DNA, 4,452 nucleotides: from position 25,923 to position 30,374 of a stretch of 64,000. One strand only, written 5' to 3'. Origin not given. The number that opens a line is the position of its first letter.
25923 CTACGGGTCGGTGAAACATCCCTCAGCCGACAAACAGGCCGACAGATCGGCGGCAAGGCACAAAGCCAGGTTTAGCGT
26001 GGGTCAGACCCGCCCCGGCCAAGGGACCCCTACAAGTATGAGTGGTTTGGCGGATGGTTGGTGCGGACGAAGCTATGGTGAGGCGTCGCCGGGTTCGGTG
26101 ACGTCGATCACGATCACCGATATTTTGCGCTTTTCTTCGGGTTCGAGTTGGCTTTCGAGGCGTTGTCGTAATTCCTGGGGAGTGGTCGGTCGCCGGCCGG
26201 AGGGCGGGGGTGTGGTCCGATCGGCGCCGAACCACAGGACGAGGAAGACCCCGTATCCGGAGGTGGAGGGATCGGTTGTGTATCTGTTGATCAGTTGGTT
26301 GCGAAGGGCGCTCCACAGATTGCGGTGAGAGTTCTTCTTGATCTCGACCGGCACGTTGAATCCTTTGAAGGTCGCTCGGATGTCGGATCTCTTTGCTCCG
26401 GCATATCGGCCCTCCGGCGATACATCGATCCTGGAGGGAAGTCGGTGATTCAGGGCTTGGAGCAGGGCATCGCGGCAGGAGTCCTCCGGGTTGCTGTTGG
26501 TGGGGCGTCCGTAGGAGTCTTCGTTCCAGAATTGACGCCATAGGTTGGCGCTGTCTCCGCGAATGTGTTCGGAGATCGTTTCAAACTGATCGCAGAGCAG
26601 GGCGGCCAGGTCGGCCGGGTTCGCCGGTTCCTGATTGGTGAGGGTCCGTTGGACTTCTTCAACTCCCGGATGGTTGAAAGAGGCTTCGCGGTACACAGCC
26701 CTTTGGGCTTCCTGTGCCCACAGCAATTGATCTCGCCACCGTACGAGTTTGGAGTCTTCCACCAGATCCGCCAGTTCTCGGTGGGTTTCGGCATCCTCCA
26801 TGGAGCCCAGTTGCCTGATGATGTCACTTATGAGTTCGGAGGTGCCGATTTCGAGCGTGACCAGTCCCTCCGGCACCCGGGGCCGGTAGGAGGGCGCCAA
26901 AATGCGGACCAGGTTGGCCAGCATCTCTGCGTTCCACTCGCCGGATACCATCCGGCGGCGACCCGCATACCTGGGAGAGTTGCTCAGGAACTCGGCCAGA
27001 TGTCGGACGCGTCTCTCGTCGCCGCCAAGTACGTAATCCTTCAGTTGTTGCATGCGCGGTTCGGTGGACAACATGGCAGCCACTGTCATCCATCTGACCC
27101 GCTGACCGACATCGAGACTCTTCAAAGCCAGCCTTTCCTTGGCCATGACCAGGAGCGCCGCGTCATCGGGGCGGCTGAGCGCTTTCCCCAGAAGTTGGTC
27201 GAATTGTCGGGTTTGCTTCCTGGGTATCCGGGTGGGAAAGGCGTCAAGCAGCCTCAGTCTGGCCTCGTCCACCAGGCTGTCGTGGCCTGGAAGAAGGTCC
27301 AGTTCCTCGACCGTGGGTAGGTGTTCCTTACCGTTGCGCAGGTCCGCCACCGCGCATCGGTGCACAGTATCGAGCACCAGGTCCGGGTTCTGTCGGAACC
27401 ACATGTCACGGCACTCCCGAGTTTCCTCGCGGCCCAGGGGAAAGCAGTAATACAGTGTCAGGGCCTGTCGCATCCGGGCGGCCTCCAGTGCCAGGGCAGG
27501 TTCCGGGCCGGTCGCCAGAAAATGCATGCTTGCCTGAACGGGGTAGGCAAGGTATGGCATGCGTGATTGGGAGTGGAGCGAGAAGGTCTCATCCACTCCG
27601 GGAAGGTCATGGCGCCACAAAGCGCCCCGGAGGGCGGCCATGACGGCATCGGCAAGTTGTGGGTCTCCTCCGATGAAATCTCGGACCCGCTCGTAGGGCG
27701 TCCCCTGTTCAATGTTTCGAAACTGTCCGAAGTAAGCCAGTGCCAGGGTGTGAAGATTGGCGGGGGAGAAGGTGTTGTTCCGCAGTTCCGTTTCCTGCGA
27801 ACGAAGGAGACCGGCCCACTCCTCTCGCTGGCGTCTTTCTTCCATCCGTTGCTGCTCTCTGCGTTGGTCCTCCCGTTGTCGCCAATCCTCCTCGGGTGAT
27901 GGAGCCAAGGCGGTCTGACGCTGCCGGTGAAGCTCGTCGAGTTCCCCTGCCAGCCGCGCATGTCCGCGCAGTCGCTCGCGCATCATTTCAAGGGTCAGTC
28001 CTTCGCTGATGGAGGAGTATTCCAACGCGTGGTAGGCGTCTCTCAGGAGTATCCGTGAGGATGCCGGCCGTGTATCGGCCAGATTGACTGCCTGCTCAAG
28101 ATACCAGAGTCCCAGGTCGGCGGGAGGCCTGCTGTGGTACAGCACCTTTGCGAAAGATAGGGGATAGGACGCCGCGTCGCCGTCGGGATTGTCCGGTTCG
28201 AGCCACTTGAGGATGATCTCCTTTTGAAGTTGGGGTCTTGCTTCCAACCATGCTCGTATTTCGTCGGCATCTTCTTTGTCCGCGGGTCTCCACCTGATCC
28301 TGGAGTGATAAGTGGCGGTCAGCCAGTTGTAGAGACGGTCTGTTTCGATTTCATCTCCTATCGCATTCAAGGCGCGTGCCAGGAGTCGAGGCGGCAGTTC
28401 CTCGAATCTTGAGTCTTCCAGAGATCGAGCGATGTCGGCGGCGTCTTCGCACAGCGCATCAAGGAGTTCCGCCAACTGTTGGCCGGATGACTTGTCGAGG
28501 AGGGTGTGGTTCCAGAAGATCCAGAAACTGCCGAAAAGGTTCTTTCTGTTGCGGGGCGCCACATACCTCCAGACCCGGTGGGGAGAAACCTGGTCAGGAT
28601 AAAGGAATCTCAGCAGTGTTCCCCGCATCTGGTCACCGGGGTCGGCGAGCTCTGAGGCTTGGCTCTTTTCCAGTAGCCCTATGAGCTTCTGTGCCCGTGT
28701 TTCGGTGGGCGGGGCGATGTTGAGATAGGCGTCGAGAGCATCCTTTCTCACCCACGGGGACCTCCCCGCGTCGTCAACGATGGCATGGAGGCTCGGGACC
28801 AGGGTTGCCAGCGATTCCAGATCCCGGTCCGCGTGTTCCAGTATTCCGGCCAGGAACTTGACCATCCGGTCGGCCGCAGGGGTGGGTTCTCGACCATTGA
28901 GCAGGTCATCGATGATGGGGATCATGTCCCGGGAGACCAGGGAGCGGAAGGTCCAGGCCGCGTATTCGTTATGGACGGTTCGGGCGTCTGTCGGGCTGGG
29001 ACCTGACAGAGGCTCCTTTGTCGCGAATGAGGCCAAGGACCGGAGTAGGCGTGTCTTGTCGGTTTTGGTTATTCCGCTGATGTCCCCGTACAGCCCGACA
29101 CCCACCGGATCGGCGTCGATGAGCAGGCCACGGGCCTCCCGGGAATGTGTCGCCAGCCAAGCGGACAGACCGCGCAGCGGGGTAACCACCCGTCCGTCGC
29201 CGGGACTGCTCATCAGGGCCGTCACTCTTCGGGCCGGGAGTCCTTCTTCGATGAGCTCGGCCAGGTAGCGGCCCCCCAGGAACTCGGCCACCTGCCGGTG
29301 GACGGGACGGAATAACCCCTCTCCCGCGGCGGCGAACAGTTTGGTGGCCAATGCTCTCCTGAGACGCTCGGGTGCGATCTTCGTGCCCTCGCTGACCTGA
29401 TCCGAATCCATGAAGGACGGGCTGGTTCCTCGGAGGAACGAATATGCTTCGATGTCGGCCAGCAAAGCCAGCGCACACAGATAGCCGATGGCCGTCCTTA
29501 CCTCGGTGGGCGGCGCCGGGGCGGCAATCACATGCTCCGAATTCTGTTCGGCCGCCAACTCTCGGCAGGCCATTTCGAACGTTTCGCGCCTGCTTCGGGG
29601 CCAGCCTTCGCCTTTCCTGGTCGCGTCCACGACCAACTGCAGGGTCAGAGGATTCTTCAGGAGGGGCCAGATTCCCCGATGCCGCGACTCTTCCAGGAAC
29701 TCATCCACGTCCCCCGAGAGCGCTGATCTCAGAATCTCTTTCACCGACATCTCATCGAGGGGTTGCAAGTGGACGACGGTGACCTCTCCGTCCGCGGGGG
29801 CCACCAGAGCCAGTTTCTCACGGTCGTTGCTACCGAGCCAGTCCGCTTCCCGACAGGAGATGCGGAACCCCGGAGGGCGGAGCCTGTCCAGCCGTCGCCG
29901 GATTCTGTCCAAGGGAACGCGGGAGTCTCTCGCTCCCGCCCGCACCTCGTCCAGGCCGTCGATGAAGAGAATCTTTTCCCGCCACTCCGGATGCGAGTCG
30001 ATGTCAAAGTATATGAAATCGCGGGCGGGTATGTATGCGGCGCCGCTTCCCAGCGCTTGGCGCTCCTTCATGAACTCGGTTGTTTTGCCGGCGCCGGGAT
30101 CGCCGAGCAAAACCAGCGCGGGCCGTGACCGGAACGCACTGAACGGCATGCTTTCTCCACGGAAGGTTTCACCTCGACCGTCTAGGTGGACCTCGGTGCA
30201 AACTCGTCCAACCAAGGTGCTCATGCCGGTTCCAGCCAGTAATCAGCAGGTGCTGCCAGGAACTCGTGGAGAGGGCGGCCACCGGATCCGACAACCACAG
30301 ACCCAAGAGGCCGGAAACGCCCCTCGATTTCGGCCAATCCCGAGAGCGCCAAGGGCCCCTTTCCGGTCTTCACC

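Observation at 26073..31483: Two-gene operon: COG1373-type AAA+ ATPase plus giant NACHT-like STAND NTPase with putative C-terminal nuclease; candidate antiphage system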

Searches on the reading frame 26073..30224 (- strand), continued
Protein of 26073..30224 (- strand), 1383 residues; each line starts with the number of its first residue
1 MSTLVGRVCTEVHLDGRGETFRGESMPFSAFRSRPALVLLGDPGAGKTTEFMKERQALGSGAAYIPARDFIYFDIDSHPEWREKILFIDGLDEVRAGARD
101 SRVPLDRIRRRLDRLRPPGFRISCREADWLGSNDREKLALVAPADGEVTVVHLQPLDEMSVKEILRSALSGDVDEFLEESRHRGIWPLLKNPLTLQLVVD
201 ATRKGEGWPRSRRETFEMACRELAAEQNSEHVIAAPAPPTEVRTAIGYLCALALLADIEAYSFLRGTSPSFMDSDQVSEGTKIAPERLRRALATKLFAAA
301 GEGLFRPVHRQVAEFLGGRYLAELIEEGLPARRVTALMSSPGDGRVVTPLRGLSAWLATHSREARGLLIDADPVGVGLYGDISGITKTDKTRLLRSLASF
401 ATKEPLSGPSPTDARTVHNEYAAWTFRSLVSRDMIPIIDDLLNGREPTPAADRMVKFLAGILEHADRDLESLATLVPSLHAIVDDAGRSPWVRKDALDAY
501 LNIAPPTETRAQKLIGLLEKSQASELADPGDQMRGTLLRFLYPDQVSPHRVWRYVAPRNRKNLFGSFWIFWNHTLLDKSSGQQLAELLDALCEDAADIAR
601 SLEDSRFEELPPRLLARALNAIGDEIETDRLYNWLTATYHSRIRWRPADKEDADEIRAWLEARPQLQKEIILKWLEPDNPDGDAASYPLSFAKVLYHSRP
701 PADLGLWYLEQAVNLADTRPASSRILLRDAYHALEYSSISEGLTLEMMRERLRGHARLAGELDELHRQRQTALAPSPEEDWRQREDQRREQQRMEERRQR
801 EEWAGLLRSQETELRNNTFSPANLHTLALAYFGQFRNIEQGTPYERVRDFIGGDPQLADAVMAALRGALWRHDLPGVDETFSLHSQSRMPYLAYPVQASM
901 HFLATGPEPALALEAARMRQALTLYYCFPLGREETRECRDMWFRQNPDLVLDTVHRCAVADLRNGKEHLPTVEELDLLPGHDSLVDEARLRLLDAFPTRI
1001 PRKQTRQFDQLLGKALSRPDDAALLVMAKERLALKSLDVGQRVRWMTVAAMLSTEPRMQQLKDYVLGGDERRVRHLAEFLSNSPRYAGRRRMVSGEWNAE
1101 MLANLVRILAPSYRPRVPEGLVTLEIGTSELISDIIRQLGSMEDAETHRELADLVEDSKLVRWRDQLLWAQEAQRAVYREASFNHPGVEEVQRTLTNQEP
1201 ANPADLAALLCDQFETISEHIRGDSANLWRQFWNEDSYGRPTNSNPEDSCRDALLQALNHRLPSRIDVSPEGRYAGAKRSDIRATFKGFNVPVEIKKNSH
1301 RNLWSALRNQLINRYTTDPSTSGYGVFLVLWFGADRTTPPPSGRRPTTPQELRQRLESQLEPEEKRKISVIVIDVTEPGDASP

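Call 84: find_related_loci(query=A1, collection=viral_contigs, flank=8000)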
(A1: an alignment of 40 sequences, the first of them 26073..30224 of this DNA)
Query A1 (1383 aa) in viral_contigs; peptide patterns used: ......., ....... (x = any residue, [..] = any of these).
112 stretches matched a pattern; 2 encode a relative of the query (tblastn E <= 1e-3); 2 distinct loci.
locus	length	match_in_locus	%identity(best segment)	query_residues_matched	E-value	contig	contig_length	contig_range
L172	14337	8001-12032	30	5-1383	8e-161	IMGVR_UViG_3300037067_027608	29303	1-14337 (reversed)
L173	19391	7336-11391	30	4-1377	5e-137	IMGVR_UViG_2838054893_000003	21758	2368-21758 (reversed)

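Call 91: search_protein_families(library=ncbifam, proteins=[L172:7986-12038:+, L173:7315-11430:+, L090:3914-7918:+, L088:3971-8032:+, L172:6723-7982:+], max_evalue=0.00001)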
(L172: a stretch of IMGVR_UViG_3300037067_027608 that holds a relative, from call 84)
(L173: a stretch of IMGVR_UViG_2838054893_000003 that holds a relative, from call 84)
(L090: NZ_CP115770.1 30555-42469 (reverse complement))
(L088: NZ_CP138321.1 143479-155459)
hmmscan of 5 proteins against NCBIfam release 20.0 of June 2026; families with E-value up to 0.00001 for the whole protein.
L172:7986-12038:+ (1350 aa): 2 families
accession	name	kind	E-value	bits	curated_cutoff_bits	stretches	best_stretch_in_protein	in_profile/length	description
NF058535.1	antiphage_EruA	equivalog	0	1040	1000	1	8-1342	1-1318/1318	NACHT domain-containing antiphage protein EruA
NF058534.1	antiphage_HyoA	equivalog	1.5e-39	135.4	1200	1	137-1323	198-1401/1430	NACHT domain-containing antiphage protein HyoA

L173:7315-11430:+ (1371 aa): 2 families
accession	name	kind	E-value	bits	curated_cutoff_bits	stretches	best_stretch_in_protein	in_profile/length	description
NF058535.1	antiphage_EruA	equivalog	1.4e-241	805.4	1000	1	21-1358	8-1318/1318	NACHT domain-containing antiphage protein EruA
NF058534.1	antiphage_HyoA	equivalog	1.2e-44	152.3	1200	1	149-1340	203-1405/1430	NACHT domain-containing antiphage protein HyoA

L090:3914-7918:+ (1334 aa): 2 families
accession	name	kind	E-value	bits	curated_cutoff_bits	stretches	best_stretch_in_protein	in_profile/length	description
NF058535.1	antiphage_EruA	equivalog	0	1321.3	1000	1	8-1332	1-1318/1318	NACHT domain-containing antiphage protein EruA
NF058534.1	antiphage_HyoA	equivalog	3.7e-30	104.4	1200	2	143-817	205-894/1430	NACHT domain-containing antiphage protein HyoA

L088:3971-8032:+ (1353 aa): 1 family
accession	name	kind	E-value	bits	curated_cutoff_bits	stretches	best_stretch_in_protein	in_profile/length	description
NF058535.1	antiphage_EruA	equivalog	9.5e-265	882.1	1000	1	21-1335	2-1318/1318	NACHT domain-containing antiphage protein EruA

L172:6723-7982:+ (419 aa): 0 families

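Call 92: search_protein_families(library=pfam, proteins=[L172:370-1035:+, L172:1224-3338:+, L172:3414-4358:+, L172:4592-5140:-, L172:5156-5725:-, L172:12633-13112:+, L173:5549-6688:+, L173:4253-5416:+, L173:1082-3745:+, L173:14266-16308:+], max_evalue=0.001)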
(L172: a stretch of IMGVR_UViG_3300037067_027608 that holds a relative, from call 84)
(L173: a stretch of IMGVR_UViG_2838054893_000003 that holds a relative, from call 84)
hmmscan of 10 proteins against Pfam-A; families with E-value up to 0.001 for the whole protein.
L172:370-1035:+ (221 aa): 1 family
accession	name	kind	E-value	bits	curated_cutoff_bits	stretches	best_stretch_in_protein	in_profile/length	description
PF20289.3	MComp1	-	4.2e-13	49.4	27.3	1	51-124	19-88/99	ABC-three component (ABC-3C) system Middle Component 1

L172:1224-3338:+ (704 aa): 2 families
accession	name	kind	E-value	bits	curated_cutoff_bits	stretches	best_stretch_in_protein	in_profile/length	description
PF02463.25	SMC_N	-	1.5e-10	41.3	40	1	470-679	135-204/220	RecF/RecN/SMC N terminal domain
PF13304.12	AAA_21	-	0.00041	20.9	27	0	594-672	221-298/304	AAA domain, putative AbiEii toxin, Type IV TA system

L172:3414-4358:+ (314 aa): 0 families

L172:4592-5140:- (182 aa): 1 family
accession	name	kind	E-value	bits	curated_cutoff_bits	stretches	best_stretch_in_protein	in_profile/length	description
PF05155.20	G2P_X_C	-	3.4e-05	24.8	25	1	122-156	21-55/88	Replication-associated protein G2P C-terminal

L172:5156-5725:- (189 aa): 0 families

L172:12633-13112:+ (159 aa): 1 family
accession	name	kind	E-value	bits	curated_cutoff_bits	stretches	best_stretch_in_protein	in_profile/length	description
PF07603.17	Lcl_C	-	1.5e-10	41.8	34.9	1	77-157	20-117/117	Lcl C-terminal domain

L173:5549-6688:+ (379 aa): 9 families
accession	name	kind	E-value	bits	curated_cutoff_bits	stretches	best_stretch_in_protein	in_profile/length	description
PF13424.12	TPR_12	-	1.4e-18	67.3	30.1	3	106-181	4-77/77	Tetratricopeptide repeat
PF13374.12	TPR_10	-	8.8e-16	57.8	27.5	1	154-188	7-41/42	Tetratricopeptide repeat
PF24885.1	TPR_NPHP3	-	7e-08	32.6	100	0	39-133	118-211/239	Nephrocystin-3 TPR domain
PF13176.12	TPR_7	-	1.6e-07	31.3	27.9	0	65-93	1-29/36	Tetratricopeptide repeat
PF00515.34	TPR_1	-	4.1e-07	30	27.8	0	63-93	1-31/34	Tetratricopeptide repeat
PF13181.12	TPR_8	-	7.4e-07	29.3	25.7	0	63-92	1-30/34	Tetratricopeptide repeat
PF07719.23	TPR_2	-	2.7e-05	24.4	27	0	63-93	1-31/34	Tetratricopeptide repeat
PF13431.12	TPR_17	-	0.00011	22.6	24.4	0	63-83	13-33/34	Tetratricopeptide repeat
PF13428.12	TPR_14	-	0.00014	22.7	23.5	0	64-93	2-31/44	Tetratricopeptide repeat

L173:4253-5416:+ (387 aa): 1 family
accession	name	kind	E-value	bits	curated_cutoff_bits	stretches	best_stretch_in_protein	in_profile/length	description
PF05954.17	Phage_GPD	-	2.3e-16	60.3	30.1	1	136-360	64-303/305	Phage tail baseplate hub (GPD)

L173:1082-3745:+ (887 aa): 0 families

L173:14266-16308:+ (680 aa): 2 families
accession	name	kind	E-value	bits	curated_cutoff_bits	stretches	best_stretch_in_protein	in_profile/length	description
PF05840.19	Phage_GPA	-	4.1e-70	236.8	31.4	1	142-399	65-319/321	Bacteriophage replication gene A protein (GPA)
PF23343.2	REP_ORF2-G2P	-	5.7e-07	30.2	27.8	1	263-397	3-98/99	Replication-associated protein ORF2/G2P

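Call 95: search_solved_structures(query=A1, max_evalue=1)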
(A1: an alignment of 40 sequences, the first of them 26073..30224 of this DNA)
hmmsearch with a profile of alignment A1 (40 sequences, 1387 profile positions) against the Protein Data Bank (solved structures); distinct sequences matched with E-value up to 1: 1.
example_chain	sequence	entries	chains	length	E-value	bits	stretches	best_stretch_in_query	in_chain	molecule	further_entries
1njf_A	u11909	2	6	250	0.38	11.4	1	570-648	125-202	DNA polymerase III subunit gamma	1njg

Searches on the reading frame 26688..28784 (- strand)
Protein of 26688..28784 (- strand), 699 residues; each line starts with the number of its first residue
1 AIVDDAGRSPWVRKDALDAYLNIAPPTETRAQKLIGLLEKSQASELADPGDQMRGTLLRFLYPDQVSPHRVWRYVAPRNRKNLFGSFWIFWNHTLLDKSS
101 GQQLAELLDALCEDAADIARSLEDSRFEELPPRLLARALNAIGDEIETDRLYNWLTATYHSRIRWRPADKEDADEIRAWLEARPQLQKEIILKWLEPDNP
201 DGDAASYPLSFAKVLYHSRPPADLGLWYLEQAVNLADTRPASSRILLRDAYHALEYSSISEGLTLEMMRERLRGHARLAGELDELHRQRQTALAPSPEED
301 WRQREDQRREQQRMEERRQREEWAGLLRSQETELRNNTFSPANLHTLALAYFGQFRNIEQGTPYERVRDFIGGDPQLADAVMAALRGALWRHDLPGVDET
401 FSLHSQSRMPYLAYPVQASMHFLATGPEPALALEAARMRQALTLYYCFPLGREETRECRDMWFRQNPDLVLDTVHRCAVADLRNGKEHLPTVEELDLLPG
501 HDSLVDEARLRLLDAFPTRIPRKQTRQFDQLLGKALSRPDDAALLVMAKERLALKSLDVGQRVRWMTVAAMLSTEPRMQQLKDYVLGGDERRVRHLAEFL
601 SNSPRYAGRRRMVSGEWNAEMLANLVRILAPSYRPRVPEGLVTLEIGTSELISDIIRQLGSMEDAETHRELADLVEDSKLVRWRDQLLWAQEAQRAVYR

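Call 80: search_protein_families(library=pfam, proteins=[window:26688-28784:-], max_evalue=10)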
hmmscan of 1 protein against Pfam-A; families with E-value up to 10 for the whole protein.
window:26688-28784:- (699 aa): 0 families
